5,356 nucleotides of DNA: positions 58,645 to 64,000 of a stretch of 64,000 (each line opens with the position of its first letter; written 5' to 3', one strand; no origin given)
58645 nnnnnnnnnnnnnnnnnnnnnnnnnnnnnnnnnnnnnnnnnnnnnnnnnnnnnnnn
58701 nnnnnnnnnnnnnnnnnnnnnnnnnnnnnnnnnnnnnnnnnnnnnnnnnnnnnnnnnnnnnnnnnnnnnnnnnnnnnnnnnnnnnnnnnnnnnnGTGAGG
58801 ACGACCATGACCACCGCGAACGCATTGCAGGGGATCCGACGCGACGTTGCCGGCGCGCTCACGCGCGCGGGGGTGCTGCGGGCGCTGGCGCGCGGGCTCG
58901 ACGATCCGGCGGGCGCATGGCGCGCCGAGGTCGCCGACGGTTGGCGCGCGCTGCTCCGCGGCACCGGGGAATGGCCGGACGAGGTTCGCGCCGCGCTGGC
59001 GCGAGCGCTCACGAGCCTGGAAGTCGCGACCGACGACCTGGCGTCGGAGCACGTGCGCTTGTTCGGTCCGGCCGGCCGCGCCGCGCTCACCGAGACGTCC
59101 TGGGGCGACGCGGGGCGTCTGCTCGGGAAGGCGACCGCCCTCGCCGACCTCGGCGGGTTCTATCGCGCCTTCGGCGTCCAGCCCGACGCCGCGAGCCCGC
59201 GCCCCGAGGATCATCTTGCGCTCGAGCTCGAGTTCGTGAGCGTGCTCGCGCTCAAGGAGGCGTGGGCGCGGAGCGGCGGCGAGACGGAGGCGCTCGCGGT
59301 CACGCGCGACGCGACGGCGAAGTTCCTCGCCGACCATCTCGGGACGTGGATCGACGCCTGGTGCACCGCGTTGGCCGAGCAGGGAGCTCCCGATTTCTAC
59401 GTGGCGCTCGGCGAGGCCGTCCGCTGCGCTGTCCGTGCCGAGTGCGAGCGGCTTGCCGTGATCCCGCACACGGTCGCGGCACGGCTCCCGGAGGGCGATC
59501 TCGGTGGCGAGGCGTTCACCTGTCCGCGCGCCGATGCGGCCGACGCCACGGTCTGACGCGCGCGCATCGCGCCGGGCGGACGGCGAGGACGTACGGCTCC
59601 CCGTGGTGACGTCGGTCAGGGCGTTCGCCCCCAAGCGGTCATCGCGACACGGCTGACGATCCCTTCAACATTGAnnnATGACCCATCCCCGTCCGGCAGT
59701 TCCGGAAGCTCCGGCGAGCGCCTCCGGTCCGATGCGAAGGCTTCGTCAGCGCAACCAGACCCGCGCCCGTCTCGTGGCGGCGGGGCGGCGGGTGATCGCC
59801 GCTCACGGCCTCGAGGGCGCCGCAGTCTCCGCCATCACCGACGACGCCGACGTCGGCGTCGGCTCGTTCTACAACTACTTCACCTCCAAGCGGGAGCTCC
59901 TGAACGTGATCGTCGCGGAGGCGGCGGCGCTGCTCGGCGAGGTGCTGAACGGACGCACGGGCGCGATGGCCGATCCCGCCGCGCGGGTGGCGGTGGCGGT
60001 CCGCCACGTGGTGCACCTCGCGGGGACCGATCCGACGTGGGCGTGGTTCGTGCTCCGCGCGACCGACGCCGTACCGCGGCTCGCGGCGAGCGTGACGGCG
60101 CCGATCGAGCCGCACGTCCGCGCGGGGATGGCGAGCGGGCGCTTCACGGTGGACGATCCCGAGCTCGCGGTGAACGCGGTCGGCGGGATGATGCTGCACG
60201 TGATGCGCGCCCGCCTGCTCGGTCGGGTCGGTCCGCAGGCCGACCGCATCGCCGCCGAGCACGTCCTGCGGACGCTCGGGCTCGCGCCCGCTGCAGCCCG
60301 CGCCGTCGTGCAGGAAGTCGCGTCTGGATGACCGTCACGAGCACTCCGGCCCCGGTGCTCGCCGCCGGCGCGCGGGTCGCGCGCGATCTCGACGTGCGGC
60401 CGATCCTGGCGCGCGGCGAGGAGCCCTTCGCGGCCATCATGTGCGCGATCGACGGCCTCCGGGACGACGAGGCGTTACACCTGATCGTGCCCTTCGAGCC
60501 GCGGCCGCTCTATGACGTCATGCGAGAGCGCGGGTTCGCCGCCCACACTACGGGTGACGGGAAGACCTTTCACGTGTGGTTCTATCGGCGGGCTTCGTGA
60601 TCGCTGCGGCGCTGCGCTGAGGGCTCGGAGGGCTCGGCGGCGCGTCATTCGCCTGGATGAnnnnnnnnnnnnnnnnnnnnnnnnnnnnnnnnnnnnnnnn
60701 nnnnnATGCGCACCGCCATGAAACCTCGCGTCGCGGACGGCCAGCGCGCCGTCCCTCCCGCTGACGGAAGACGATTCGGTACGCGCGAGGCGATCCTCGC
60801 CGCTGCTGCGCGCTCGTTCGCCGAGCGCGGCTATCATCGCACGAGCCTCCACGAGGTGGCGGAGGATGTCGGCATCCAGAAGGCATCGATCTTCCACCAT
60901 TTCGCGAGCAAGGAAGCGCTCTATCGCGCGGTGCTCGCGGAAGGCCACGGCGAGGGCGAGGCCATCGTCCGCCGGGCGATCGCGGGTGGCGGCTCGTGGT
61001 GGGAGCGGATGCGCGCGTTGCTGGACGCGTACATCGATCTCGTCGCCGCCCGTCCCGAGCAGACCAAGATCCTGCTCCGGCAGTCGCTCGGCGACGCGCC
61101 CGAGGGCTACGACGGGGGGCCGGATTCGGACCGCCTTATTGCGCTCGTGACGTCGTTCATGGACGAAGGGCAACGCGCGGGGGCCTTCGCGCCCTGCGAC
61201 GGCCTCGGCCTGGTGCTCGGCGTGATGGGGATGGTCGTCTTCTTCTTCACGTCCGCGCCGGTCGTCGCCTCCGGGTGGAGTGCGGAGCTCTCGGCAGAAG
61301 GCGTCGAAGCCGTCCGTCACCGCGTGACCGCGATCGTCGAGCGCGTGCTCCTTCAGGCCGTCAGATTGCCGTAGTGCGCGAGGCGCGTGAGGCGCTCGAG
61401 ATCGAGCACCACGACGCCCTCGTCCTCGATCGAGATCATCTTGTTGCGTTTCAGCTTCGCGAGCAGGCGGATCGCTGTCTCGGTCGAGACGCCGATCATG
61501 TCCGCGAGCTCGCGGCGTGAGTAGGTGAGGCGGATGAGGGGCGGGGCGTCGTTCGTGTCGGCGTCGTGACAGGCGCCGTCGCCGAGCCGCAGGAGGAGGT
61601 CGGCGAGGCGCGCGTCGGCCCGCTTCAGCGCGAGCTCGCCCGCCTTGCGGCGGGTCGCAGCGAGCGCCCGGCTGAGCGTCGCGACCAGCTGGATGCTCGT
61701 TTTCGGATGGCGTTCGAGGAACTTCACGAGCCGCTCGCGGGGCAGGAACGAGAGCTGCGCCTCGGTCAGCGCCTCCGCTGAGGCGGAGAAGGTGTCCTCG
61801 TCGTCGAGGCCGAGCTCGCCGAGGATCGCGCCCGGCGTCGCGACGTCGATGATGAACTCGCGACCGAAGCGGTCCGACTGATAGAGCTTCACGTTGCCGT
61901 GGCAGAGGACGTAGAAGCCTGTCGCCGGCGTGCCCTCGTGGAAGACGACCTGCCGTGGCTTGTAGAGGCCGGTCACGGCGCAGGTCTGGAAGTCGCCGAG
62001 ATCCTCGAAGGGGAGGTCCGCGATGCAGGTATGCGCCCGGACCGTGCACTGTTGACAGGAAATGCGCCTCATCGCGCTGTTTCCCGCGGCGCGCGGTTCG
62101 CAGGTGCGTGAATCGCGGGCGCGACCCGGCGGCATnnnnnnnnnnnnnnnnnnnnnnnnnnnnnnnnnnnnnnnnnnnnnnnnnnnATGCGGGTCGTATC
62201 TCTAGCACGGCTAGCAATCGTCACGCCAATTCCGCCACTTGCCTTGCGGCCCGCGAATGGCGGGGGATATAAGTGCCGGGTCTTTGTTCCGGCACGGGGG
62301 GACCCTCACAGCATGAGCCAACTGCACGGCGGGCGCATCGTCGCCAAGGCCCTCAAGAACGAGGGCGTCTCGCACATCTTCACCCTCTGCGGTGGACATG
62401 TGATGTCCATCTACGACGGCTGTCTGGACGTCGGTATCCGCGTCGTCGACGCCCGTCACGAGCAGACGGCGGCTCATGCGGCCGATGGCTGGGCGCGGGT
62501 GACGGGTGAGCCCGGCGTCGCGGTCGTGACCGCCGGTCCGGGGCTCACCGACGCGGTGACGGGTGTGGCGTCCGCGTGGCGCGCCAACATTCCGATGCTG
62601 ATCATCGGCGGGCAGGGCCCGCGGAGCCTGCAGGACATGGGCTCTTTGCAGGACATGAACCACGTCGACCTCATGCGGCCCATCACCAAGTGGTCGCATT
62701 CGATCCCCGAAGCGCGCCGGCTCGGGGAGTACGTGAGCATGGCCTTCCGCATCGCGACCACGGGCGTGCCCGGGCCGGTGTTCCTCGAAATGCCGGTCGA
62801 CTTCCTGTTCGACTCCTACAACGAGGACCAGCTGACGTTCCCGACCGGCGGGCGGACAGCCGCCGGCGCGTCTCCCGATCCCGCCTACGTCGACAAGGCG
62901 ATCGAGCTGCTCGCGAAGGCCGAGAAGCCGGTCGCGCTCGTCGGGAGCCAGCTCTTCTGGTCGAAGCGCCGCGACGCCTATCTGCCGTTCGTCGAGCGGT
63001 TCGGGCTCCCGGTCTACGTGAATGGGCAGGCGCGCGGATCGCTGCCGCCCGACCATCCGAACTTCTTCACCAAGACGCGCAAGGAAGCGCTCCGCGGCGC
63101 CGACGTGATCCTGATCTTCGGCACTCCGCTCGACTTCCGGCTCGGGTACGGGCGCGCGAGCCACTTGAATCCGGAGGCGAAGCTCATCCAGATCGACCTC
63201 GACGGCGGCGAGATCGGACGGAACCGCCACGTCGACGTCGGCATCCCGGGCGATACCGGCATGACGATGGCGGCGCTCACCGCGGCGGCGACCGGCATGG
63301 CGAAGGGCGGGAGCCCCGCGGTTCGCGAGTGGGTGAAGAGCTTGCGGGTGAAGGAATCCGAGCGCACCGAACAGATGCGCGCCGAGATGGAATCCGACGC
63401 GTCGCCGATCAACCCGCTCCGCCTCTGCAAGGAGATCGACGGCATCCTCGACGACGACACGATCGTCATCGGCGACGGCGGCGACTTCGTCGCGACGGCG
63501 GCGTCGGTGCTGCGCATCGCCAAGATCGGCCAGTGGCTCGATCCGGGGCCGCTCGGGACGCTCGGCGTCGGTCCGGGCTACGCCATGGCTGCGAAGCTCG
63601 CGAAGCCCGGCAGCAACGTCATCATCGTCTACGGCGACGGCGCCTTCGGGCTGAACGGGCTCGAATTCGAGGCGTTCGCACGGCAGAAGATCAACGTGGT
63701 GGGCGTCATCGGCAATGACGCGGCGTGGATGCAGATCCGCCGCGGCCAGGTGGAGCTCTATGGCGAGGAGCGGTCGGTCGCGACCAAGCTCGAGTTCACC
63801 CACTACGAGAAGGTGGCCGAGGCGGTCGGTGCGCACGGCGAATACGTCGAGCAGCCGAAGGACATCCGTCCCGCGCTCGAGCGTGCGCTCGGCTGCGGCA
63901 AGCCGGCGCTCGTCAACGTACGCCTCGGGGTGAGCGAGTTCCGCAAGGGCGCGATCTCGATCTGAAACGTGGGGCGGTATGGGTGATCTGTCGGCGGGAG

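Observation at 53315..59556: Tat-exported type II DMSO-reductase-family ABCD operon with NarG/Nxr-sized alpha and atypical FS0 Cys motif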

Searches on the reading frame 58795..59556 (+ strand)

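Call 3: search_protein_families(library=pfam, proteins=[window:58795-59556:+], max_evalue=0.01)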
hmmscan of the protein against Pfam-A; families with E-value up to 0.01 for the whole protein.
window:58795-59556:+ (253 aa): 1 family
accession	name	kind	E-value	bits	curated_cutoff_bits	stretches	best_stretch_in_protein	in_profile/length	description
PF02613.20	Nitrate_red_del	-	4.7e-19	69.2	22.2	1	60-190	4-135/136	Nitrate reductase delta subunit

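Call 4: search_protein_families(library=ncbifam, proteins=[window:58795-59556:+], max_evalue=0.01)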
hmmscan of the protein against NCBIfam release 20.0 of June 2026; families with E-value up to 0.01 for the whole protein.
window:58795-59556:+ (253 aa): 4 families
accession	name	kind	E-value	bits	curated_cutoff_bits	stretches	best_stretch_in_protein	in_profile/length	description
TIGR03482.1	DMSO_red_II_cha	subfamily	3.4e-19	69.6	152.3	1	30-221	8-193/197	DMSO reductase family type II enzyme chaperone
NF003442.0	PRK04976.1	equivalog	1.4e-07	31.7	132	1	115-219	111-207/211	molecular chaperone TorD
NF042981.1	EthbenzDh_ebdD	equivalog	4.8e-07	29.6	360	1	60-217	57-212/222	ethylbenzene dehydrogenase subunit delta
NF008632.0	PRK11621.1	equivalog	7.4e-05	22.5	162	1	59-223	45-195/203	Tat proofreading chaperone DmsD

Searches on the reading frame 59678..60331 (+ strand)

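Call 17: search_protein_families(library=pfam, proteins=[window:59678-60331:+], max_evalue=0.001)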
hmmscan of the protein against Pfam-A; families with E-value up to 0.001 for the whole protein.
window:59678-60331:+ (217 aa): 3 families
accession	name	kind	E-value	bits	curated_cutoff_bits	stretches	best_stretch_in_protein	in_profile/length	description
PF21306.2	TetR_C_40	-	2.1e-20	73.8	27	1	99-212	1-116/117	Tetracyclin repressor-like, C-terminal domain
PF00440.29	TetR_N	-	2.5e-11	43.6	24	1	32-76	1-45/47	Bacterial regulatory proteins, tetR family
PF17935.6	TetR_C_27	-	0.00089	19.8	26.1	0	131-185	40-94/106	Tetracyclin repressor-like, C-terminal domain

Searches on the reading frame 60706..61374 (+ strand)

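Call 17: search_protein_families(library=pfam, proteins=[window:60706-61374:+], max_evalue=0.001)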
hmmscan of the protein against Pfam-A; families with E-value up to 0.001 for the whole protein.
window:60706-61374:+ (222 aa): 3 families
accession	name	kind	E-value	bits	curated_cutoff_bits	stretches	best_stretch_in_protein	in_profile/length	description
PF00440.29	TetR_N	-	1.5e-17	63.6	24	1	30-76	1-47/47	Bacterial regulatory proteins, tetR family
PF17932.6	TetR_C_24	-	8.8e-06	26.4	26.4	1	96-178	2-85/114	Tetracyclin repressor-like, C-terminal domain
PF17938.6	TetR_C_29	-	0.00083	19.9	26.2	0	100-206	3-113/119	Tetracyclin repressor-like, C-terminal domain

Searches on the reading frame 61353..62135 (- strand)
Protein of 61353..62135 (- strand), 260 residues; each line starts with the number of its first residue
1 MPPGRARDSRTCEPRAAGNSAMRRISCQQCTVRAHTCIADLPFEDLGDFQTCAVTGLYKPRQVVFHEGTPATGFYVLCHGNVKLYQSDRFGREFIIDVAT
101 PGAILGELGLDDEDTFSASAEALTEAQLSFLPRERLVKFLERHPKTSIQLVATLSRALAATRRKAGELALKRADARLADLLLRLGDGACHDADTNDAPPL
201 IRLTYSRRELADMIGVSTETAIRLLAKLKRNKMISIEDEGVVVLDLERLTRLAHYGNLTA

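Call 17: search_protein_families(library=pfam, proteins=[window:61353-62135:-], max_evalue=0.001)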
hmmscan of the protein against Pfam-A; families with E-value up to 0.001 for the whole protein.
window:61353-62135:- (260 aa): 3 families
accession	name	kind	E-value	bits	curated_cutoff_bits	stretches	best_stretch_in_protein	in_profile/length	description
PF00027.35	cNMP_binding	-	4.5e-21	75.1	27.5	1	58-143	4-89/89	Cyclic nucleotide-binding domain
PF13545.12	HTH_Crp_2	-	4.7e-16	58.9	27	1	175-252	1-70/70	Crp-like helix-turn-helix domain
PF00325.26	Crp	-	3.1e-06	27.2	21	1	203-234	1-32/32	Bacterial regulatory proteins, crp family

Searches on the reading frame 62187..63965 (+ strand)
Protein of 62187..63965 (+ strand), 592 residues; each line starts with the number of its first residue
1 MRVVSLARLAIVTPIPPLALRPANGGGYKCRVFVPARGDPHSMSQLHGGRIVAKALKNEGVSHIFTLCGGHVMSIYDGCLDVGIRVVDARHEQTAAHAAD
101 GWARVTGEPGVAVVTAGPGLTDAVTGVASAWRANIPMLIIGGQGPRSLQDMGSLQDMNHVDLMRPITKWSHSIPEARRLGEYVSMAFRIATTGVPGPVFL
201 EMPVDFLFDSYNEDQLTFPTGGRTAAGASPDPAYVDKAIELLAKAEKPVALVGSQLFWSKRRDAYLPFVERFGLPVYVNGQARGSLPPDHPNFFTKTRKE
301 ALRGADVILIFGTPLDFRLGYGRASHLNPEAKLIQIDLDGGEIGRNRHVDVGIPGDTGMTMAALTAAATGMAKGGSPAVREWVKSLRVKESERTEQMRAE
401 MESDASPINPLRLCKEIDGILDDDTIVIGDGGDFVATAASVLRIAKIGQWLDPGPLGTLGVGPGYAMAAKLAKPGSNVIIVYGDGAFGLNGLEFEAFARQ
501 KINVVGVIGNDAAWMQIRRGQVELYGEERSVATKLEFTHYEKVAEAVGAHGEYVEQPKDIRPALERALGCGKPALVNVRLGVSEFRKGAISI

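Call 18: search_protein_families(library=pfam, proteins=[window:62187-63965:+], max_evalue=0.001)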
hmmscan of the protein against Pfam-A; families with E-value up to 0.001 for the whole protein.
window:62187-63965:+ (592 aa): 3 families
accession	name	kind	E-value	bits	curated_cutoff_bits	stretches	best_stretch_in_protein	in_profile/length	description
PF02776.23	TPP_enzyme_N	-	1.2e-38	131.9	26.8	1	47-160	2-117/119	Thiamine pyrophosphate enzyme, N-terminal TPP binding domain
PF02775.26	TPP_enzyme_C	-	2.4e-31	109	21.9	1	430-578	1-151/151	Thiamine pyrophosphate enzyme, C-terminal TPP binding domain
PF00205.28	TPP_enzyme_M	-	9.7e-29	100.3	30.4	1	235-364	1-137/137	Thiamine pyrophosphate enzyme, central domain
